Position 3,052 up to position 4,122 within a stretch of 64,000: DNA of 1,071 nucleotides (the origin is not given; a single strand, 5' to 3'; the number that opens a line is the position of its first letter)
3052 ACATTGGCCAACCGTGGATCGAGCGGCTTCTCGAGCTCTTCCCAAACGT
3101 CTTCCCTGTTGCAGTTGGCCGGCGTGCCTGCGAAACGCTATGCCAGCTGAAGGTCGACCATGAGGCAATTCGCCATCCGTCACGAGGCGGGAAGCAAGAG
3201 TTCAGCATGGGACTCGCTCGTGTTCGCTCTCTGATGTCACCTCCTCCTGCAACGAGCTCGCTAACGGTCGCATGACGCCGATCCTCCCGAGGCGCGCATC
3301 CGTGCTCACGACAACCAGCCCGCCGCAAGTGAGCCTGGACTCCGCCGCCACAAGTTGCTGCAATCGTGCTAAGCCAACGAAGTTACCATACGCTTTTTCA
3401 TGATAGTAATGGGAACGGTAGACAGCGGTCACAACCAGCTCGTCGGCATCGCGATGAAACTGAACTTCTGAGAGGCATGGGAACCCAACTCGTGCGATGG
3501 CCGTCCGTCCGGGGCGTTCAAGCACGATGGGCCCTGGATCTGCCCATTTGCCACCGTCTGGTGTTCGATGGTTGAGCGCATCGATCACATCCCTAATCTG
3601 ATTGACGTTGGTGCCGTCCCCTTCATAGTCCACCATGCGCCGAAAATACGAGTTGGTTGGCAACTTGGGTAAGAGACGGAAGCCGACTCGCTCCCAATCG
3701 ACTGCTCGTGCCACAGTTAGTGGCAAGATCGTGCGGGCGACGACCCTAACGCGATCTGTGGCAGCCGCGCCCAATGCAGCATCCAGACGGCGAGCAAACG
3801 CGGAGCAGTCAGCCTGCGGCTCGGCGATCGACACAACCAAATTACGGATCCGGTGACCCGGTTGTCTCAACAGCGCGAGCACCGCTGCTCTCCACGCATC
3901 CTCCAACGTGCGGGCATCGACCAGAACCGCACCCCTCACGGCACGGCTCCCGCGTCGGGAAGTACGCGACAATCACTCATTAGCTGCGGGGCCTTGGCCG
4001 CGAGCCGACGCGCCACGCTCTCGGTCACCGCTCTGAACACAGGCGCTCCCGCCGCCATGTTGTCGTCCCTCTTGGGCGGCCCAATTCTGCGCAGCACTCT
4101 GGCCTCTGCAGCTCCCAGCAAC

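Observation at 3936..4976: XRE HTH fused to an ImmA/IrrE HExxH peptidase domain, translationally coupled to the TS-like gene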

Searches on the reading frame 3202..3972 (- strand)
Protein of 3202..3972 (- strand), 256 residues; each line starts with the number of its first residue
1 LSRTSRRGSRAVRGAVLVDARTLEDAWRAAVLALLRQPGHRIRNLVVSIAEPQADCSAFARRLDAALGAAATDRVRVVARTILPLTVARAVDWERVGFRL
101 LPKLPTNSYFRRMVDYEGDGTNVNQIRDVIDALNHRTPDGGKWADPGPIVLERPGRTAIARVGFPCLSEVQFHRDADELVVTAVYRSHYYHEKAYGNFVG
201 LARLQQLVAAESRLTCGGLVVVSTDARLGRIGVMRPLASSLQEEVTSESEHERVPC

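Call 3: search_protein_families(library=pfam, proteins=[window:3202-3972:-], max_evalue=0.01)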
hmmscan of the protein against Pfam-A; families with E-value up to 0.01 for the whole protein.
window:3202-3972:- (256 aa): 0 families

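Call 4: search_protein_families(library=ncbifam, proteins=[window:3202-3972:-], max_evalue=0.01)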
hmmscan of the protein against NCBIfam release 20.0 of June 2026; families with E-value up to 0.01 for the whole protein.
window:3202-3972:- (256 aa): 1 family
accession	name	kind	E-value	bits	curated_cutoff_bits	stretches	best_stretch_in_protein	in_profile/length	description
TIGR03283.1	thy_syn_methano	equivalog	3.6e-10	39.7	174.55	1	108-226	82-191/201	thymidylate synthase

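Call 5: search_protein_families(library=padloc, proteins=[window:3202-3972:-], max_evalue=0.1)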
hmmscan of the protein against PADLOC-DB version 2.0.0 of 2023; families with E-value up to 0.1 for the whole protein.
window:3202-3972:- (256 aa): 0 families

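Call 6: search_protein_families(library=phrogs, proteins=[window:3202-3972:-], max_evalue=0.01)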
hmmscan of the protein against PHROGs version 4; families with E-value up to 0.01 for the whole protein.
window:3202-3972:- (256 aa): 1 family
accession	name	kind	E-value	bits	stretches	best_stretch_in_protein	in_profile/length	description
phrog_160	-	DNA, RNA and nucleotide metabolism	0.0014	18.6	1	113-226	140-250/335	thymidylate synthase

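Call 18: find_related_loci(query=window:3202-3939:-, collection=genome_contigs, flank=7000)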
Query window:3202-3939:- (245 aa) in genome_contigs; peptide patterns used: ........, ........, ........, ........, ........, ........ (x = any residue, [..] = any of these).
311 stretches matched a pattern, but none encodes a relative of the query by tblastn (E <= 1e-3).

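Call 19: find_homologous_proteins(query=window:3202-3939:-)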
Query window:3202-3939:- (245 aa): 10 proteins with E <= 0.001 among 7658 candidates.
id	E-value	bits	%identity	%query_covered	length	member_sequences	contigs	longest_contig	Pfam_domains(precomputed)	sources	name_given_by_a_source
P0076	6.6e-90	319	100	59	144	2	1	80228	-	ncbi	ncbi:MAG: hypothetical protein WEC75_08595 [Dehalococcoidia bacterium]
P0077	3.0e-75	271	59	91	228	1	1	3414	-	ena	-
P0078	2.1e-74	268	60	92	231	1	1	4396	-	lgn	-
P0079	1.8e-71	259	60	93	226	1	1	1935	-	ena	-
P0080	6.3e-63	231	53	88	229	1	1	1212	-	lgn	-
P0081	6.6e-13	67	30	90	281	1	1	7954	-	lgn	-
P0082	4.1e-12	64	33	84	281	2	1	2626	-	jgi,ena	-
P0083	7.5e-12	63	30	85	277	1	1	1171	-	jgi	jgi:hypothetical protein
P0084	7.7e-12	63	30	92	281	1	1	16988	-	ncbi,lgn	-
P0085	1.3e-7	50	27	84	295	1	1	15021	-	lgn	-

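Call 20: find_encoding_contigs(protein=P0084, flank=8000, max_places=2)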
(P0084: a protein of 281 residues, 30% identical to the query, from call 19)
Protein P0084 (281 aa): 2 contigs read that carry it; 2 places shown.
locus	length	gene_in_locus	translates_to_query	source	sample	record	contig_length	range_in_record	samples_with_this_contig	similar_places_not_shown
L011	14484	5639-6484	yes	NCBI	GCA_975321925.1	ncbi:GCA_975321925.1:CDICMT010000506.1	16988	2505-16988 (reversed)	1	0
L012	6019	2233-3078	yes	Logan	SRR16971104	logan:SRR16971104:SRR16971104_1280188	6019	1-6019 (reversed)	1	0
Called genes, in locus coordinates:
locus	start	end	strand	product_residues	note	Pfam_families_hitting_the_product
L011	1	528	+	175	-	?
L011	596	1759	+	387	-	PF06114:Peptidase_M78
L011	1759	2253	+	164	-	PF14367:DUF4411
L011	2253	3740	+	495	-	PF12161:HsdM_N, PF02384:N6_Mtase, PF01170:UPF0020 (weak)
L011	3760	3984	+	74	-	-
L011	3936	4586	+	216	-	-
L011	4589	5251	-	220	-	PF12802:MarR_2 (weak)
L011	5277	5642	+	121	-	-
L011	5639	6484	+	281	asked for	-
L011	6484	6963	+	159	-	PF01648:ACPS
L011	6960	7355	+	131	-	PF12844:HTH_19 (weak), PF13560:HTH_31, PF01381:HTH_3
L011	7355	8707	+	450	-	PF06114:Peptidase_M78, PF09394:Inhibitor_I42 (faint)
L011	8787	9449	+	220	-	-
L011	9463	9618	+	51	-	-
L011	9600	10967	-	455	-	PF00872:Transposase_mut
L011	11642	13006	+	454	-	PF00078:RVT_1, PF08388:GIIM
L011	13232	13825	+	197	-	-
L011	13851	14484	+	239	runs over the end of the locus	PF22769:DCD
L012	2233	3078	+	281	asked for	-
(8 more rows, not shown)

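Call 21: find_encoding_contigs(protein=P0085, flank=8000, max_places=2)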
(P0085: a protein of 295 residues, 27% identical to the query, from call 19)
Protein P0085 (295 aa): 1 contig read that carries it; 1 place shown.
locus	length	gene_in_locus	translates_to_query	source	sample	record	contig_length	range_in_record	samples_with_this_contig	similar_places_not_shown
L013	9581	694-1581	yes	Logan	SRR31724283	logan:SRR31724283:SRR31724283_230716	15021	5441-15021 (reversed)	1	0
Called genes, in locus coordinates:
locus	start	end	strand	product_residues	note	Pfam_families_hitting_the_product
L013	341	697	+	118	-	-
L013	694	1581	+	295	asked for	-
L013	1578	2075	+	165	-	PF01648:ACPS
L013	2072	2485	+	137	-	PF13560:HTH_31, PF01381:HTH_3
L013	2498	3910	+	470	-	PF06114:Peptidase_M78, PF09394:Inhibitor_I42 (faint)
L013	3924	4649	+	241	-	PF00112:Peptidase_C1 (faint)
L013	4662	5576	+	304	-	PF18722:MazG_C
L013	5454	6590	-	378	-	PF18723:HMUDK_hel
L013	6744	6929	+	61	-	-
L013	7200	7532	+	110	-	-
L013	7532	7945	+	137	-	-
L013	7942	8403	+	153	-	-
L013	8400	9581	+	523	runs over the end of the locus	-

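Call 22: find_encoding_contigs(protein=P0077, flank=8000, max_places=2)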
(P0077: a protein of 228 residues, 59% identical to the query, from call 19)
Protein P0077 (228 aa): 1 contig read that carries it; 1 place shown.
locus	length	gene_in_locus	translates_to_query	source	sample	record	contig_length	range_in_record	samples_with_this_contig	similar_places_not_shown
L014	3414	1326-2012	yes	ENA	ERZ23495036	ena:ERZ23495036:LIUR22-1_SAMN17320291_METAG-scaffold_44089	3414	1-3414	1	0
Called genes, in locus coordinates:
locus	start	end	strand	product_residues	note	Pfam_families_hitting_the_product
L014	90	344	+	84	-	-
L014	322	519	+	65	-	-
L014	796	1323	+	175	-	PF06114:Peptidase_M78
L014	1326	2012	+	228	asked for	-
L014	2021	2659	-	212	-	PF03167:UDG (weak)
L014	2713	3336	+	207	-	PF13521:AAA_28 (weak), PF02223:Thymidylate_kin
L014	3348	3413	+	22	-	?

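Call 50: search_protein_families(library=pfam, proteins=[L014:2021-2659:-, L014:2713-3336:+], max_evalue=1)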
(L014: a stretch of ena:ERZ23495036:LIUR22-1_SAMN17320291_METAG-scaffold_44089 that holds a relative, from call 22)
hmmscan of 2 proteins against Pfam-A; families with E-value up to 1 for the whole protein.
L014:2021-2659:- (212 aa): 1 family
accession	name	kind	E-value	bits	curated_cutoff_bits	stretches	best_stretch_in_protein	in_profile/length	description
PF03167.25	UDG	-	1.2e-06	29.1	24.3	1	47-199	7-125/141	Uracil DNA glycosylase superfamily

L014:2713-3336:+ (207 aa): 22 families
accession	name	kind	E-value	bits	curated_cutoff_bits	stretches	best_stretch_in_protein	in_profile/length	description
PF02223.23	Thymidylate_kin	-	2.3e-17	63.7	27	1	9-144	1-127/185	Thymidylate kinase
PF13521.12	AAA_28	-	5.6e-07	30.4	27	1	7-180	2-156/164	AAA domain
PF13401.12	AAA_22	-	0.00013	22.7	27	1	6-78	7-81/130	AAA domain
PF20720.3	nSTAND3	-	0.00067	19.8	27.2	1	5-32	18-45/155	Novel STAND NTPase 3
PF12907.13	zf-met2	-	0.001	19.6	27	1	19-39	17-37/38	Zinc-binding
PF13191.12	AAA_16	-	0.0011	19.9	32.6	1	5-41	25-60/167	AAA ATPase domain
PF13238.12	AAA_18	-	0.0011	19.8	29.4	1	7-55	1-34/128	AAA domain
PF13671.12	AAA_33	-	0.0016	19.2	27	1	6-35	1-25/143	AAA domain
PF05729.18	NACHT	-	0.0017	18.7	26.7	1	6-27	2-23/167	NACHT domain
PF00931.28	NB-ARC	-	0.0028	17.4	23.5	1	6-33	20-47/248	NB-ARC domain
PF01637.24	ATPase_2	-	0.0029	17.9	33.2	1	5-35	21-51/225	ATPase domain predominantly from Archaea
PF13173.12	AAA_14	-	0.0077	16.7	27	1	6-36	4-36/129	AAA domain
PF07728.20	AAA_5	-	0.0093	16.4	22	1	8-34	3-30/139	AAA domain (dynein-related subfamily)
PF00004.35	AAA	-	0.01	16.7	21.2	1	9-27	3-21/131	ATPase family associated with various cellular activities (AAA)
PF00005.33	ABC_tran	-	0.015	16.3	25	1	3-30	10-37/137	ABC transporter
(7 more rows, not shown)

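Call 52: search_protein_representatives(alignment_id=A3)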
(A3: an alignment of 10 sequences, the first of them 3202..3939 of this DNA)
Query: 10 sequences, 240 profile positions. Proteins with E-value up to 0.001 (for the whole library): 1578; up to 1e-10: 909; up to 1e-30: 264. The best 150 are listed.
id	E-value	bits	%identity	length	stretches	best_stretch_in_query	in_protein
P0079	3.2e-98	344.4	-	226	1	1-228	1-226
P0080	9.4e-94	329.8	-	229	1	5-235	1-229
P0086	2.5e-77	276.0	-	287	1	1-236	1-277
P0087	1.2e-68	247.5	-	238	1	4-234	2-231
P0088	1.9e-67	243.6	-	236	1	9-231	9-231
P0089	2.0e-63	230.5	-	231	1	1-231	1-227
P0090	5.4e-62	225.8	-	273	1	5-235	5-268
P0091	1.1e-58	215.0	-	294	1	5-230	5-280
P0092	2.6e-58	213.7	-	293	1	7-228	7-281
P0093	2.1e-57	210.7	-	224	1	5-224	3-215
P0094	4.5e-57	209.7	-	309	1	1-237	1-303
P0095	5.3e-55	202.9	-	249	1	3-222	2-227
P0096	7.6e-55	202.4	-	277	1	1-232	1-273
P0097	3.0e-54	200.4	-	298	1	2-237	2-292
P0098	4.4e-54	199.9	-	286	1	3-220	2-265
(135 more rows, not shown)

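Call 55: predict_structure(alignment_id=A3)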
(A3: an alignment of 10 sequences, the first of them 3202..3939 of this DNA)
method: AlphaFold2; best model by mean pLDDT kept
length: 245 residues; sequences in the alignment: 10
mean_pLDDT: 84.1   pTM: 0.85
mean pLDDT of the five models: 84.1, 83.1, 80.1, 78.8, 77.2
residues with pLDDT >= 90: 120; 70-90: 85; 50-70: 25; < 50: 15
segments of 3 or more residues with pLDDT < 50: 144-151, 241-245
pLDDT, mean of each block of 10 residues (from residue 1): 84 95 94 96 90 78 84 93 92 82 71 90 83 83 50 74 95 85 92 97 97 90 85 60 41
secondary structure, 60 per line:
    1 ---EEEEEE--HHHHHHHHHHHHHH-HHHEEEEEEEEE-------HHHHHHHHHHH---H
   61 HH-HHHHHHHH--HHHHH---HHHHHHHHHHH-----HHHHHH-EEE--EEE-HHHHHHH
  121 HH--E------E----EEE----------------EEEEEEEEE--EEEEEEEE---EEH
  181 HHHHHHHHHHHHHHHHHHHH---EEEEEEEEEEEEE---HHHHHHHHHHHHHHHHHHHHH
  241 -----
elements in order: E4-9 H12-25 E30-38 H46-56 H64-71 H74-78 H82-92 H98-103 E105-107 E110-112 H114-122 E137-139 E156-164 E167-174 H180-200 E204-216 H220-240

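Call 58: find_related_loci(query=A7, collection=genome_contigs, flank=7000)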
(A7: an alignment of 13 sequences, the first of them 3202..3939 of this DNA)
Query A7 (245 aa) in genome_contigs; peptide patterns used: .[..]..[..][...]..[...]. (x = any residue, [..] = any of these).
164 stretches matched a pattern; 145 encode a relative of the query (tblastn E <= 1e-3); the best 80 are kept; 80 distinct loci.
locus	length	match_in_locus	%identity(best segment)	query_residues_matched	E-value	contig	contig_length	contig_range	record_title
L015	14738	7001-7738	36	2-217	5e-28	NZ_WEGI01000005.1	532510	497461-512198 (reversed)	Nocardia aurantia strain RB56 NRB56_5, whole genome shotgun sequence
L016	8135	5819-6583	33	4-217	3e-27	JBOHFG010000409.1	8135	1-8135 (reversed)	MAG: Pseudonocardiaceae bacterium isolate TC-B3_maxbin2.bin.12 k127_275748, whole genome shotgun sequence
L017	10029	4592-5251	33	6-217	5e-26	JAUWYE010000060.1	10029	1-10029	MAG: Dehalococcoidia bacterium isolate CSMAG_2702 CSMAG_2702_k141_843974_length_10029_cov_32.7903, whole genome shotgun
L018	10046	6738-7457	29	14-243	5e-26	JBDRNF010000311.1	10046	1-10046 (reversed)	MAG: Pseudomonadota bacterium isolate MEGAHIT-group-1.874 k141_6120191, whole genome shotgun sequence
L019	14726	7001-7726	36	15-228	1e-25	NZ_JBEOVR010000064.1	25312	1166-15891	Streptomyces sp. NPDC002764 NPDC002764_13_F9.ctg-0064, whole genome shotgun sequence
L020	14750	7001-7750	35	7-228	9e-26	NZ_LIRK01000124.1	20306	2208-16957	Streptomyces torulosus strain NRRL B-3889 B-3889_contig_124, whole genome shotgun sequence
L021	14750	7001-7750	34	7-228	2e-25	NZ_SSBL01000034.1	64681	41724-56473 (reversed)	Streptomyces sp. A0642 NODE_34_length_64681_cov_184.202699, whole genome shotgun sequence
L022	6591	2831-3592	32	6-224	2e-25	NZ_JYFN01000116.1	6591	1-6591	Frankia torreyi strain CpI1 FF36_scaffold_115.116, whole genome shotgun sequence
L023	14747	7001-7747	34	7-226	4e-25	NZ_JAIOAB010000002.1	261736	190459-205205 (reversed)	Streptomyces sennicomposti strain RCPT1-4 2, whole genome shotgun sequence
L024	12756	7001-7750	34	7-228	4e-25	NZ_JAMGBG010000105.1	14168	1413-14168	Streptomyces neyagawaensis strain JCM 4796 contig105, whole genome shotgun sequence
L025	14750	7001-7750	35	7-228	4e-25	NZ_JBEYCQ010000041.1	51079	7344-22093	Streptomyces sp. NPDC016469 NPDC016469_268_A1.ctg-0041, whole genome shotgun sequence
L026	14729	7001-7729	30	6-240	5e-25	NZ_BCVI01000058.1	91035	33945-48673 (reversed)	Neobacillus soli NBRC 102451, whole genome shotgun sequence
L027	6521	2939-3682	34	7-226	7e-25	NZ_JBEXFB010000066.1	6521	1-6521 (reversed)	Streptomyces sp. NPDC005402 NPDC005402_25_B10.ctg-0066, whole genome shotgun sequence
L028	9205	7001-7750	35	7-228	7e-25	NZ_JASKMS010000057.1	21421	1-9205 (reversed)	Streptomyces sp. 378 Scaffold57, whole genome shotgun sequence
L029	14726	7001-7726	35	15-228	2e-24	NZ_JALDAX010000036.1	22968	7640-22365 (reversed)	Streptomyces spinosisporus strain 7R016 36, whole genome shotgun sequence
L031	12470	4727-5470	34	7-226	9e-24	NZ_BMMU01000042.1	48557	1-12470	Streptomyces lacrimifluminis strain CGMCC 4.7272 sequence042, whole genome shotgun sequence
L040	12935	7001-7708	29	14-240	3e-22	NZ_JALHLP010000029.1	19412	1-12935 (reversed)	MAG: Bradyrhizobium sp. isolate Bin_23_1 c_000000011486, whole genome shotgun sequence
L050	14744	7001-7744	33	7-226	6e-22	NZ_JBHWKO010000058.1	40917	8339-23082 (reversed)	Streptomyces sp. NPDC059895 NPDC059895_391_A2.ctg-0058, whole genome shotgun sequence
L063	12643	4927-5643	30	6-228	6e-19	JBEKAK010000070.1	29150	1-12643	MAG: Terriglobia bacterium isolate SPRUCE 110 SPRUCE_110_70, whole genome shotgun sequence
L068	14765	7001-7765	32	4-217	2e-18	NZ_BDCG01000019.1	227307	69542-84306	Nocardia flavorosea NBRC 108225, whole genome shotgun sequence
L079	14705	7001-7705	29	5-221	3e-17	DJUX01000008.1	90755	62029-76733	MAG TPA_asm: Dechloromonas sp. UBA6271 UBA6271_contig_29, whole genome shotgun sequence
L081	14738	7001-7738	29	4-215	3e-17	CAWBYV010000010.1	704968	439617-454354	MAG: uncultured delta proteobacterium isolate MFD03044.bin.2.84 genome assembly, contig: contig_42493, whole genome shot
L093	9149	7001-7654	31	5-217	1e-16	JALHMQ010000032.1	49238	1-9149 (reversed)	MAG: Burkholderiaceae bacterium isolate Bin_34_1_sub c_000000003501, whole genome shotgun sequence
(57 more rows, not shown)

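Call 59: fold_search(model_id=the predicted structure, library=pdb)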
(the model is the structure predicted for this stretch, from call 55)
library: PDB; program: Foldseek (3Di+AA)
matches with E <= 10: 619; with E <= 0.001: 389
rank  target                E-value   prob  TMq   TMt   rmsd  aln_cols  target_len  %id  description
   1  9iqu                  6.2e-09  1.00  0.54  0.61   7.2       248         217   10  phage HY126 dCMP hydroxylase-AfhB with sustrate dCMP (released 2025-07-16)
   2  9iqc                  9.5e-09  1.00  0.60  0.62   7.3       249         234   12  Monooxygenase dependent on riboflavin with dCMP and FAD (released 2025-07-16)
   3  3uwl_C                2.3e-08  1.00  0.55  0.48   8.9       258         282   17  Crystal structure of Enteroccocus faecalis thymidylate synthase (EfTS) in complex with 5-formyl tetrahydrofolate (released 2012-08-29)
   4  4o7u_A                3.3e-08  1.00  0.56  0.48   8.3       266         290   16  Etherocomplex of Enteroccocus faecalis thymidylate synthase with 5-hydroxymethilene-6-hydrofolic acid and the phtalimi (released 2014-12-31)
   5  5jnh_A                3.5e-08  1.00  0.60  0.47   7.0       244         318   14  Crystal Structure of cytidine monophosphate hydroxymethylase MilA (released 2017-01-25)
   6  5jp9_B                5.0e-08  1.00  0.61  0.48   7.0       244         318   14  Crystal Structure of cytidine monophosphate hydroxymethylase MilA with dCMP (released 2017-03-15)
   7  1bo8                  6.8e-08  1.00  0.56  0.44  12.5       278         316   14  THYMIDYLATE SYNTHASE R178T MUTANT (released 1998-08-19)
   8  5j7w_B                7.6e-08  1.00  0.55  0.50   8.5       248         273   18  Enterococcus faecalis thymidylate synthase complex with methotrexate (released 2016-09-28)
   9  6qya_A                7.6e-08  1.00  0.55  0.49   7.9       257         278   18  Crystal structure of Enteroccocus faecalis thymidylate synthase (EfTS) in complex with dUMP (released 2019-04-10)
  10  3uwl_A                7.6e-08  1.00  0.55  0.47  10.5       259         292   17  Crystal structure of Enteroccocus faecalis thymidylate synthase (EfTS) in complex with 5-formyl tetrahydrofolate (released 2012-08-29)
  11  3c06                  7.6e-08  1.00  0.55  0.46  11.7       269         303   15  Lactobacillus CASEI Thymidylate Synthase Ternary Complex With DUMP and the Phtalimidic Derivative 14C in Multiple Bindin (released 2009-01-20)
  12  3c0a                  8.1e-08  1.00  0.52  0.45  10.0       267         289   15  Lactobacillus CASEI Thymidylate Synthase Ternary Complex with DUMP and the Phtalimidic Derivative 14C in Multiple Bindin (released 2009-01-20)
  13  5b6d_A                9.1e-08  1.00  0.61  0.49   7.0       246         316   14  Crystal Structure of cytidine monophosphate hydroxymethylase MilA with CMP (released 2017-01-25)
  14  5b6e_A                9.1e-08  1.00  0.61  0.48   7.0       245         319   14  Crystal Structure of cytidine monophosphate hydroxymethylase MilA with hmCMP (released 2017-01-25)
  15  1tsx                  9.1e-08  1.00  0.53  0.42  12.5       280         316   14  THYMIDYLATE SYNTHASE R179E MUTANT (released 1996-03-08)
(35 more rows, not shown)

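Call 76: search_dna_similar(query=window:3202-3939:-, collection=phages, mode=protein, max_evalue=0.001, max_rows=15)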
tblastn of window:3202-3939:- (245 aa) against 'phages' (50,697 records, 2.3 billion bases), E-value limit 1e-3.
No match.
